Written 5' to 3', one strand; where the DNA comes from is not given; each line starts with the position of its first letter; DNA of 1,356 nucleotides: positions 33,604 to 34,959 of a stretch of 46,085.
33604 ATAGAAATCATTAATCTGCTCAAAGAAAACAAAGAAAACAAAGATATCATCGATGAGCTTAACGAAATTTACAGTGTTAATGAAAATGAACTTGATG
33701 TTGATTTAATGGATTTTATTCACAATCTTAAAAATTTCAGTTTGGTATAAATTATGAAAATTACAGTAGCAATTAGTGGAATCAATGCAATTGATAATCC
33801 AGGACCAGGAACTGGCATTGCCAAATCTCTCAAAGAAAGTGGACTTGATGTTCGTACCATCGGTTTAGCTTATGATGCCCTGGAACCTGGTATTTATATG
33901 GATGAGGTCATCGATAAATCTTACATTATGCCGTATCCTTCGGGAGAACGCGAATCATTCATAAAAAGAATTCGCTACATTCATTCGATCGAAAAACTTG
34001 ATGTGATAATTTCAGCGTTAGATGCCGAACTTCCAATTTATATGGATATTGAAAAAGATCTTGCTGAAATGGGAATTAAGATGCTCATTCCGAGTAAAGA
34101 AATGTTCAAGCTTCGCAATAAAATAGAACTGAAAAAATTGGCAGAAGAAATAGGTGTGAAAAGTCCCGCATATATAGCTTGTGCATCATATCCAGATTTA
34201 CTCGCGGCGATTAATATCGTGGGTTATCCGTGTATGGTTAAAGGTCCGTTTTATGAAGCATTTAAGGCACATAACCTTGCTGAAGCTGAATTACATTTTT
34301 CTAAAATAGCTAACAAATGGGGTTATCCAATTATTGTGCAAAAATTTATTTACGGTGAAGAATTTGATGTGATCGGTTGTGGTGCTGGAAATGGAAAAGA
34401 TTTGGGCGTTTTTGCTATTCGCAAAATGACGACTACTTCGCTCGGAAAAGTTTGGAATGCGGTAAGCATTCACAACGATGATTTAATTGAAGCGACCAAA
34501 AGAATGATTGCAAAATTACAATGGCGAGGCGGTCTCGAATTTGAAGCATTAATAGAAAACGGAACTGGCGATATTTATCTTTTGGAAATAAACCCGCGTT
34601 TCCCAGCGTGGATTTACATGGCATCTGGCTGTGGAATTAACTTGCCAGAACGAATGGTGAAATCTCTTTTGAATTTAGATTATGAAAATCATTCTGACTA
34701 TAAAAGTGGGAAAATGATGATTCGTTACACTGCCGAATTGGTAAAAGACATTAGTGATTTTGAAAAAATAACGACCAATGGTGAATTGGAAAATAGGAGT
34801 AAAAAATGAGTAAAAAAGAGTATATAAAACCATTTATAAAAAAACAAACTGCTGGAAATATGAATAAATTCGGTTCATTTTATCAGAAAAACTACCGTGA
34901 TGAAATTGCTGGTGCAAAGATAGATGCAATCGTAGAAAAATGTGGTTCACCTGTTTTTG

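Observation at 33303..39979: Six-gene operon combining a PqqD-like protein, an ATP-grasp ligase, a PLP decarboxylase, a UT-channel::M23-peptidase fusion, an OMP-like protein and a TPR protein: candidate undescribed biosynthesis/export system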

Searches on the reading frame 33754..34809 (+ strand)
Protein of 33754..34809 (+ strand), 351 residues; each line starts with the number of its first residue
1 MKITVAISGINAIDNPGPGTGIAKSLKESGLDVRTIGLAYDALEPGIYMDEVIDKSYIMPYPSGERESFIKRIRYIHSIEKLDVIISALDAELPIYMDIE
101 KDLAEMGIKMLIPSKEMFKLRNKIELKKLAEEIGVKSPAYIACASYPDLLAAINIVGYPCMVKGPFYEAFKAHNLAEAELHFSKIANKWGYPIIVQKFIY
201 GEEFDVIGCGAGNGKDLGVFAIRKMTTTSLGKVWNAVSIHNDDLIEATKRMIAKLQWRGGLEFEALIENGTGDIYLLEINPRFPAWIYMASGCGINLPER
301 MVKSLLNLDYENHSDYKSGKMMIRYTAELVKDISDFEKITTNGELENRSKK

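Call 3: search_protein_families(library=pfam, proteins=[window:33754-34809:+], max_evalue=0.01)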
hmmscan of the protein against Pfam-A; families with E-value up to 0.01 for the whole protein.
window:33754-34809:+ (351 aa): 4 families
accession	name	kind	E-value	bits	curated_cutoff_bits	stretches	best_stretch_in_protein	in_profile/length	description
PF15632.11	ATPgrasp_Ter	-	1.4e-09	38.2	29.1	1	193-316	5-119/131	ATP-grasp in the biosynthetic pathway with Ter operon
PF02655.19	ATP-grasp_3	-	2.3e-05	25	23.2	1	175-283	49-157/160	ATP-grasp domain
PF02786.22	CPSase_L_D2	-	0.00035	20.6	19.8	0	244-283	141-180/211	Carbamoyl-phosphate synthase L chain, ATP binding domain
PF21360.3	PylC-like_N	-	0.0045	17.6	27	1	33-111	23-96/96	PylC-like, N-terminal domain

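Call 4: search_protein_families(library=ncbifam, proteins=[window:33754-34809:+], max_evalue=0.01)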
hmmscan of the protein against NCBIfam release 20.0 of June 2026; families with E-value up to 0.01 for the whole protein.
window:33754-34809:+ (351 aa): 15 families
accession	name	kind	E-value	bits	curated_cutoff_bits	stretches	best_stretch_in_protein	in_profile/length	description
NF009406.0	PRK12767.1-5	equivalog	1.8e-22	79.9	271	1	38-331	33-320/327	carbamoyl phosphate synthase-like protein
NF009402.0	PRK12767.1-1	equivalog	3.4e-21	75.4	218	1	16-330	13-322/329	carbamoyl phosphate synthase-like protein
NF009404.0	PRK12767.1-3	equivalog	8.6e-20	70.9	316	1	53-304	43-305/344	carbamoyl phosphate synthase-like protein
NF009405.0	PRK12767.1-4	equivalog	2.9e-19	69.2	390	1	52-331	43-315/320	carbamoyl phosphate synthase-like protein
NF009403.0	PRK12767.1-2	equivalog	5.1e-10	39.1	286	1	36-256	25-240/342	carbamoyl phosphate synthase-like protein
TIGR01369.1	CPSaseII_lrg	equivalog_domain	8.4e-09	33.6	1027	1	72-318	620-877/1052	carbamoyl-phosphate synthase (glutamine-hydrolyzing) large subunit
NF005315.0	PRK06849.1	equivalog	9.4e-09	34.7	406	1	51-330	46-317/389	hypothetical protein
NF005096.0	PRK06524.1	equivalog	4.2e-06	25.2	684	1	103-188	122-212/493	biotin carboxylase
NF003671.0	PRK05294.1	equivalog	7.8e-05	20.5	599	1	73-282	618-837/1058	carbamoyl-phosphate synthase large subunit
NF006766.0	PRK09288.1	equivalog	8.2e-05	21.5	339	1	76-164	70-156/396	formate-dependent phosphoribosylglycinamide formyltransferase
NF053643.1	Ddl_archaea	equivalog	0.00021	20.4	500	1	106-325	89-311/367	putative pseudomurein biosynthesis ATP-grasp protein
TIGR00768.1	rimK_fam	subfamily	0.00032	20.1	143.4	0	80-200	46-171/276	RimK family alpha-L-glutamate ligase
TIGR01142.1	purT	equivalog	0.00086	18.3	502.15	1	78-163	59-142/380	phosphoribosylglycinamide formyltransferase 2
NF004679.0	PRK06019.1-5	equivalog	0.0034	16.3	326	1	95-282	73-267/376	5-(carboxyamino)imidazole ribonucleotide synthase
TIGR01205.1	D_ala_D_alaTIGR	subfamily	0.0049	15.9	245.65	0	241-281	246-285/318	D-alanine--D-alanine ligase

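Call 17: search_solved_structures(query=window:33754-34809:+, max_evalue=1)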
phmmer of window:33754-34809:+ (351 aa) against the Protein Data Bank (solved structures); distinct sequences matched with E-value up to 1: 10.
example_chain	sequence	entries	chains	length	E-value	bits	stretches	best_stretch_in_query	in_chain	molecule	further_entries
2pn1_A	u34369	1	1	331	1e-11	47.7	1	53-325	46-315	Carbamoylphosphate synthase large subunit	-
5dot_A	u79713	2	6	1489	0.09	14.9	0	103-166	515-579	Carbamoyl-phosphate synthase [ammonia], mitochondrial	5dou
6uel_A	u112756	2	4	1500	0.092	14.9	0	103-166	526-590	Carbamoyl-phosphate synthase [ammonia], mitochondrial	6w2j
3r23_A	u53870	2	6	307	0.11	14.6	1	125-224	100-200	D-alanine--D-alanine ligase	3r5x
8evy_B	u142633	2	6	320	0.17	14.1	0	122-206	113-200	D-alanine--D-alanine ligase B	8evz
2ip4_A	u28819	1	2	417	0.28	13.3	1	89-210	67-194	Phosphoribosylamine--glycine ligase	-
2yw2_A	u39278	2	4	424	0.28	13.3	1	87-206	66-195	Phosphoribosylamine--glycine ligase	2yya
1kj8_A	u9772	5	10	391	0.66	12.1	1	74-176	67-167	phosphoribosylglycinamide formyltransferase 2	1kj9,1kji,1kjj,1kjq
1eyz_A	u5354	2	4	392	0.66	12.1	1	74-176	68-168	PHOSPHORIBOSYLGLYCINAMIDE FORMYLTRANSFERASE 2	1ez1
8sgx_S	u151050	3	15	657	0.71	12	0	118-164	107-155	propionyl-CoA carboxylase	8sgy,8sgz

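Call 51: find_homologous_proteins(query=window:33754-34809:+, max_evalue=0.001)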
Query window:33754-34809:+ (351 aa): 1547 proteins with E <= 0.001 among 3956 candidates; the best 120 are listed.
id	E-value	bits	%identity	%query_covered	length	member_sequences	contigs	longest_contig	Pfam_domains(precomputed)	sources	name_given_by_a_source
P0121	2.1e-231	785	100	100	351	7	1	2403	PF15632.12,PF02655.20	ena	-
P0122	7.2e-191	652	80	99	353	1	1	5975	PF15632.12,PF02786.23,PF02655.20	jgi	jgi:carbamoyl-phosphate synthase large subunit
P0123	3.8e-187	639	78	99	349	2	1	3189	PF15632.12,PF02655.20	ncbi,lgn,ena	-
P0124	6.0e-186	635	79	98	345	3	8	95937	PF15632.12,PF02655.20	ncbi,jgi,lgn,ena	-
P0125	7.8e-186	635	79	98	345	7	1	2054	PF15632.12,PF02786.23,PF02655.20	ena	-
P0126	1.3e-184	631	79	98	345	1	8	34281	PF15632.12,PF02786.23,PF02655.20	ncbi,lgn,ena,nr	ncbi:MAG: ATP-grasp domain-containing protein [Candidatus Cloacimonetes bacterium]|nr:ATP-grasp doma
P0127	1.3e-183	628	79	98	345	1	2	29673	PF15632.12,PF02786.23,PF02655.20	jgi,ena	-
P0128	3.7e-177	607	75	99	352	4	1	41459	PF15632.12,PF02786.23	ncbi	-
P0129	1.9e-175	601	74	99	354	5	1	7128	PF15632.12,PF02786.23,PF02655.20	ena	-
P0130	2.1e-174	597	75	99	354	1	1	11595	PF15632.12,PF02786.23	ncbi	-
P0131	3.3e-170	584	73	99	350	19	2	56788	PF15632.12,PF02786.23,PF02655.20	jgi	-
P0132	6.6e-170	583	73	98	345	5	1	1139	PF15632.12,PF02786.23,PF02655.20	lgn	-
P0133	2.5e-167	574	69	100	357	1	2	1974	PF15632.12,PF02786.23,PF02655.20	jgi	-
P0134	4.6e-165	567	72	98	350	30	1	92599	PF15632.12,PF02786.23,PF02655.20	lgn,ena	-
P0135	1.4e-164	565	72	98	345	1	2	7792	PF15632.12,PF02786.23,PF02655.20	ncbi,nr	ncbi:MAG: ATP-grasp domain-containing protein [Candidatus Delongbacteria bacterium]|nr:ATP-grasp dom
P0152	5.7e-158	543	65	99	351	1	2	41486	PF15632.12,PF02655.20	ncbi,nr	ncbi:MAG: ATP-grasp domain-containing protein [Candidatus Magnetomorum sp.]|nr:ATP-grasp domain-cont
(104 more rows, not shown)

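Call 54: find_related_loci(query=A2, collection=metagenome_contigs, flank=8000)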
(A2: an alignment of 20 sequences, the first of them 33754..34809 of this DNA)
Query A2 (351 aa) in metagenome_contigs; peptide patterns used: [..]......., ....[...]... (x = any residue, [..] = any of these).
600 stretches matched a pattern (row limit reached: there are more); 552 encode a relative of the query (tblastn E <= 1e-3); the best 80 are kept; 80 distinct loci.
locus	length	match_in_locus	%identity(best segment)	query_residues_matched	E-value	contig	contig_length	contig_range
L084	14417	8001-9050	71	1-350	2e-173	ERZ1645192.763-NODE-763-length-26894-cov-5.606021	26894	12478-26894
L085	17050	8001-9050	71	1-350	1e-173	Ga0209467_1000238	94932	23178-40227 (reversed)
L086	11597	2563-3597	69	3-347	9e-171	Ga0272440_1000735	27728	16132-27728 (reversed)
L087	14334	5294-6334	69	3-349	5e-170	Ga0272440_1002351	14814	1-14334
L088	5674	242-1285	67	3-350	1e-169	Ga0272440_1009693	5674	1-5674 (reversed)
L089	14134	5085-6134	65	1-350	5e-164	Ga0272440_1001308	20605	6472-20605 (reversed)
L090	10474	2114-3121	60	2-351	2e-145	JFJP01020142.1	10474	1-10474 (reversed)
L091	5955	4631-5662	58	1-344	2e-134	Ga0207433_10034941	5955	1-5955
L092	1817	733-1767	53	1-345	1e-137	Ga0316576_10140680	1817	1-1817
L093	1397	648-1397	74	3-252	6e-138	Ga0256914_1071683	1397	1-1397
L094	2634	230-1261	52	1-344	2e-131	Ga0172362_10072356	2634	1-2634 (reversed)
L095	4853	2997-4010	51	5-344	2e-121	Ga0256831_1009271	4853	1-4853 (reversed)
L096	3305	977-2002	49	2-344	5e-119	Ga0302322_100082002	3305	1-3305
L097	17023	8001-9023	50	3-344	2e-114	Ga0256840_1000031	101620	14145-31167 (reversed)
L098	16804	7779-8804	49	2-344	5e-114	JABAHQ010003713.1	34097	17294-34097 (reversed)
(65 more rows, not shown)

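Call 55: find_encoding_contigs(protein=P0152, flank=9000, max_places=1)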
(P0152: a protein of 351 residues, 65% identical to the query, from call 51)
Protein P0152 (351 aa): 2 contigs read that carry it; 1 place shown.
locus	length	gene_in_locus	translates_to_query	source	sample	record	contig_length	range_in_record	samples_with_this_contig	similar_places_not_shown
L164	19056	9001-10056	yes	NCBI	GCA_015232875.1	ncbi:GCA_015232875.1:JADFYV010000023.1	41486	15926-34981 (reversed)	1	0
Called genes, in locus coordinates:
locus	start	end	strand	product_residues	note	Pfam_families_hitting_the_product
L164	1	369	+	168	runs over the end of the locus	PF00694:Aconitase_C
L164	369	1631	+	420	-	PF00330:Aconitase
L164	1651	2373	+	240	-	-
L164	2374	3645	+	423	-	PF01098:FTSW_RODA_SPOVE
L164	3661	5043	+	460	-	PF00072:Response_reg, PF00158:Sigma54_activat, PF14532:Sigma54_activ_2, PF07728:AAA_5 (weak), PF25601:AAA_lid_14, PF02954:HTH_8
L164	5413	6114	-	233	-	PF09976:TPR_21, PF13181:TPR_8 (faint), PF07719:TPR_2 (faint), PF13174:TPR_6 (faint), PF13176:TPR_7 (faint), PF13428:TPR_14 (faint), PF18768:RNPP_C (weak), PF13424:TPR_12, +4 more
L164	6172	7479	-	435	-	PF00155:Aminotran_1_2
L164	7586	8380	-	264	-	PF00370:FGGY_N (faint), PF01869:BcrAD_BadFG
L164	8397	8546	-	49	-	-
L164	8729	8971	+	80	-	PF05402:PqqD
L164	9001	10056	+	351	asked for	PF02655:ATP-grasp_3 (faint), PF15632:ATPgrasp_Ter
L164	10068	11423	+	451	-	PF00278:Orn_DAP_Arg_deC, PF02784:Orn_Arg_deC_N, PF01168:Ala_racemase_N (weak)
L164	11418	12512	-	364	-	PF00072:Response_reg, PF14501:HATPase_c_5 (faint), PF00512:HisKA (weak), PF02518:HATPase_c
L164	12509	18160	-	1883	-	PF00497:SBP_bac_3, PF00989:PAS, PF08448:PAS_4, PF13426:PAS_9, PF00989:PAS, PF08447:PAS_3, PF13426:PAS_9, PF08448:PAS_4, +11 more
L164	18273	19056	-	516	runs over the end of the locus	PF00072:Response_reg, PF00512:HisKA, PF02518:HATPase_c, PF00072:Response_reg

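Call 61: predict_structure(alignment_id=A2)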
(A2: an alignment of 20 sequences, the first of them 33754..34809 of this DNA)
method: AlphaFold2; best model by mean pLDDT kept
length: 351 residues; sequences in the alignment: 20
mean_pLDDT: 86.4   pTM: 0.83
mean pLDDT of the five models: 86.4, 86.2, 85.1, 83.9, 83.9
residues with pLDDT >= 90: 227; 70-90: 74; 50-70: 37; < 50: 13
segments of 3 or more residues with pLDDT < 50: 343-351
pLDDT, mean of each block of 10 residues (from residue 1): 91 71 92 92 62 88 88 97 94 92 97 89 85 93 95 94 82 96 92 91 94 95 77 79 96 94 94 93 88 94 96 90 60 55 43 33
secondary structure, 60 per line:
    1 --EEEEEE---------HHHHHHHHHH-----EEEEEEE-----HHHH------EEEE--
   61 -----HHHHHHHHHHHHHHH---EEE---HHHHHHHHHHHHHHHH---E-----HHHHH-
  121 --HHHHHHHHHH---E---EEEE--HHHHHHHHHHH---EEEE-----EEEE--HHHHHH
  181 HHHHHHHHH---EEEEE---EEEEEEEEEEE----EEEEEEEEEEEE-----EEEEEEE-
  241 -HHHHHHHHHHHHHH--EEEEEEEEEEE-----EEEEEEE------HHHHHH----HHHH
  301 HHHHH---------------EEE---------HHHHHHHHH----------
elements in order: E3-8 H18-27 E33-39 H45-48 E55-58 H66-80 E84-86 H90-105 H115-119 H123-132 E140-143 H146-156 E160-163 E169-172 H175-189 E193-197 E201-211 E216-227 E233-239 H242-255 E258-268 E274-280 H287-292 H297-305 E321-323 H333-341

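Call 63: fold_search(model_id=the predicted structure, library=pdb)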
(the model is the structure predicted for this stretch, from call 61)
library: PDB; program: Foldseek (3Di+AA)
matches with E <= 10: 1797; with E <= 0.001: 580
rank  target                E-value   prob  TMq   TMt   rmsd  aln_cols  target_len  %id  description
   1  2pn1                  7.2e-22  1.00  0.72  0.81   7.2       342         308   18  Crystal structure of carbamoylphosphate synthase large subunit (split gene in MJ) (ZP_00538348.1) from Exiguobacterium s (released 2007-05-08)
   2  2vpq_A                2.5e-19  1.00  0.66  0.54   5.1       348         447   16  Crystal structure of biotin carboxylase from S. aureus complexed with AMPPNP (released 2008-09-09)
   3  1ce8_A                7.4e-19  1.00  0.60  0.23   5.6       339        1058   16  CARBAMOYL PHOSPHATE SYNTHETASE FROM ESCHERICHIS COLI WITH COMPLEXED WITH THE ALLOSTERIC LIGAND IMP (released 1999-07-26)
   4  2dzd_A                8.3e-19  1.00  0.59  0.48   6.3       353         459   17  Crystal structure of the biotin carboxylase domain of pyruvate carboxylase (released 2007-09-25)
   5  1a9x_A                1.4e-18  1.00  0.60  0.23   5.6       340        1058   17  CARBAMOYL PHOSPHATE SYNTHETASE: CAUGHT IN THE ACT OF GLUTAMINE HYDROLYSIS (released 1998-10-21)
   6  1m6v_A                2.2e-18  1.00  0.61  0.23   5.4       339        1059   16  Crystal Structure of the G359F (small subunit) Point Mutant of Carbamoyl Phosphate Synthetase (released 2002-07-31)
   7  1bxr_A                3.0e-18  1.00  0.60  0.23   5.5       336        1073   15  STRUCTURE OF CARBAMOYL PHOSPHATE SYNTHETASE COMPLEXED WITH THE ATP ANALOG AMPPNP (released 1999-04-20)
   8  1c30_A                3.4e-18  1.00  0.58  0.23   5.9       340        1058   16  CRYSTAL STRUCTURE OF CARBAMOYL PHOSPHATE SYNTHETASE: SMALL SUBUNIT MUTATION C269S (released 1999-12-10)
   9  2dzd_B                4.6e-18  1.00  0.57  0.47   6.8       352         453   16  Crystal structure of the biotin carboxylase domain of pyruvate carboxylase (released 2007-09-25)
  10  3r5h_A                5.2e-18  1.00  0.69  0.64   3.7       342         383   17  Crystal Structure of ADP-AIR complex of purK: N5-carboxyaminoimidazole ribonucleotide synthetase (released 2012-03-21)
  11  2vpq_B                5.5e-18  1.00  0.64  0.52   5.7       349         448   15  Crystal structure of biotin carboxylase from S. aureus complexed with AMPPNP (released 2008-09-09)
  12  1jdb_B                6.6e-18  1.00  0.60  0.23   5.5       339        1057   17  CARBAMOYL PHOSPHATE SYNTHETASE FROM ESCHERICHIA COLI (released 1998-06-17)
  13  3ouu_A                7.9e-18  1.00  0.66  0.54   5.0       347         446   19  Crystal Structure of Biotin Carboxylase-beta-gamma-ATP Complex from Campylobacter jejuni (released 2010-10-20)
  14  1ulz                  8.4e-18  1.00  0.56  0.46   7.5       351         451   17  Crystal structure of the biotin carboxylase subunit of pyruvate carboxylase (released 2004-03-09)
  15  1jdb_K                1.0e-17  1.00  0.60  0.23   5.8       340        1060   16  CARBAMOYL PHOSPHATE SYNTHETASE FROM ESCHERICHIA COLI (released 1998-06-17)
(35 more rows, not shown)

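Call 85: search_protein_families(library=padloc, proteins=[window:33754-34809:+], max_evalue=0.001)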
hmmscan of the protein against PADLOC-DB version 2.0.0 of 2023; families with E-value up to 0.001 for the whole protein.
window:33754-34809:+ (351 aa): 0 families
